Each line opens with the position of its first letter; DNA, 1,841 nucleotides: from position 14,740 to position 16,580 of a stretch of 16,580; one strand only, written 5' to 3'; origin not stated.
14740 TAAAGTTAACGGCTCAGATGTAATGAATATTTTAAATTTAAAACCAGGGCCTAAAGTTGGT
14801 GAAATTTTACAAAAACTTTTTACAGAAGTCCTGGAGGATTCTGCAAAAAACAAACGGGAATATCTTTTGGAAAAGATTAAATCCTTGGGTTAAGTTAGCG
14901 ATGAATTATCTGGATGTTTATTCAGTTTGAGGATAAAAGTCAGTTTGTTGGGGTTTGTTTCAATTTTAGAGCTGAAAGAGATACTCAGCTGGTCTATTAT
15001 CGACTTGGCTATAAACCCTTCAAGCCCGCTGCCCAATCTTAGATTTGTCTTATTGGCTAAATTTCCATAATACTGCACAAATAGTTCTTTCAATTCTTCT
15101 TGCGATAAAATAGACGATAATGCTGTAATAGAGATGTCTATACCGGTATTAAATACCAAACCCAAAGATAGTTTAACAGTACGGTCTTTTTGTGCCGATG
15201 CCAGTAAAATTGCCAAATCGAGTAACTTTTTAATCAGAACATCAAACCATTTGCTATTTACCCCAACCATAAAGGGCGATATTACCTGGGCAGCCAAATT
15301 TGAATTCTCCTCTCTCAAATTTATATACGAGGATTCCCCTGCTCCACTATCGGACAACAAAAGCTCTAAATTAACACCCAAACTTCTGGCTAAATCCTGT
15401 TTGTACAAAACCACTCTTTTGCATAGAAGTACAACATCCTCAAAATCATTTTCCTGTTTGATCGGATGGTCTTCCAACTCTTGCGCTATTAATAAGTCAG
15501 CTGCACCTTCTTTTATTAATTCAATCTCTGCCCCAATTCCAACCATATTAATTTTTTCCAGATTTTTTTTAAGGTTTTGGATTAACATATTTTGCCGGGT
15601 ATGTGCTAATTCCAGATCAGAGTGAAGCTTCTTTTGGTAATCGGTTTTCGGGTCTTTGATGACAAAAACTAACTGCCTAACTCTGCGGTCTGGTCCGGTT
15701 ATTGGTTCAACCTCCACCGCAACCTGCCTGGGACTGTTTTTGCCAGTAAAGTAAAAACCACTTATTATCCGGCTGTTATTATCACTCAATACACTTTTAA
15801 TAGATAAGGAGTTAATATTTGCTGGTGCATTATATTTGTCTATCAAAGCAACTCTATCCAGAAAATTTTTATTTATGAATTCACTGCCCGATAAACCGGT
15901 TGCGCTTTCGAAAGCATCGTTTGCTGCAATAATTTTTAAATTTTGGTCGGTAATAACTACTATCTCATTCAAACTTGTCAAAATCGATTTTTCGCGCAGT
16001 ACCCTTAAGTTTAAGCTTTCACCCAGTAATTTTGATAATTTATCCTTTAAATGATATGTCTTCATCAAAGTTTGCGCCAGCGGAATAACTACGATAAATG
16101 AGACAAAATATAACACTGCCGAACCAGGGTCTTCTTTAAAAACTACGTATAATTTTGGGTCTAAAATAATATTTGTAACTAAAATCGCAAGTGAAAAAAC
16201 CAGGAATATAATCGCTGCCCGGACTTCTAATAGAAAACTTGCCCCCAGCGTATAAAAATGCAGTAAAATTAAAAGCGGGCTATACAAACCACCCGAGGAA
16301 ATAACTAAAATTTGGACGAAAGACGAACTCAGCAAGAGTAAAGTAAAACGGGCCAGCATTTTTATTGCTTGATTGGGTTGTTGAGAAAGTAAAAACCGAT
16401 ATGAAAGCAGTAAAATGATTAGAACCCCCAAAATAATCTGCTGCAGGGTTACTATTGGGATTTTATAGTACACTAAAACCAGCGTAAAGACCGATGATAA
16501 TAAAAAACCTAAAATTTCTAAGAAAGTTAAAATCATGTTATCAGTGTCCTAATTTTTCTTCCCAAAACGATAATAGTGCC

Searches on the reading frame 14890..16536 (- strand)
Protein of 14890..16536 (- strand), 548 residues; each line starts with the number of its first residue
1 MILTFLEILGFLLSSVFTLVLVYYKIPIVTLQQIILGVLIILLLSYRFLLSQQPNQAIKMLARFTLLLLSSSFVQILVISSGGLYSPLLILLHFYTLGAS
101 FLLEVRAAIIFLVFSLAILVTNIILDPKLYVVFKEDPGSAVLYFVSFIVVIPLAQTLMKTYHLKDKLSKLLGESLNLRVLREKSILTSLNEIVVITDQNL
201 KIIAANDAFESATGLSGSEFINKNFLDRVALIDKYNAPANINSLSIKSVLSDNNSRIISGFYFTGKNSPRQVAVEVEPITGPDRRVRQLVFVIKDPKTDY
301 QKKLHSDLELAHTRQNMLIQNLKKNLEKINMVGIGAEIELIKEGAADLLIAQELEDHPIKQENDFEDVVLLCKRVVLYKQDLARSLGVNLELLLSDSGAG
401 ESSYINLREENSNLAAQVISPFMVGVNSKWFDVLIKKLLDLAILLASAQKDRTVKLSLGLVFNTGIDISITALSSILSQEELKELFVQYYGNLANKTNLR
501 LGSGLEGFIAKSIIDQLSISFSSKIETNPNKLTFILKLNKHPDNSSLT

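Call 7: search_protein_families(library=pfam, proteins=[window:14890-16536:-])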
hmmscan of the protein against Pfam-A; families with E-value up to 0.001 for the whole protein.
window:14890-16536:- (548 aa): 3 families
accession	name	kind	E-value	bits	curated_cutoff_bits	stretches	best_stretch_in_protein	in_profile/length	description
PF00989.32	PAS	-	3e-10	40.5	22.6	1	184-295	5-112/113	PAS fold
PF13426.13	PAS_9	-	1.8e-05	25.4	27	1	191-295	2-100/103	PAS domain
PF13188.13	PAS_8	-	0.00047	20.4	21.8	0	183-225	4-46/65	PAS domain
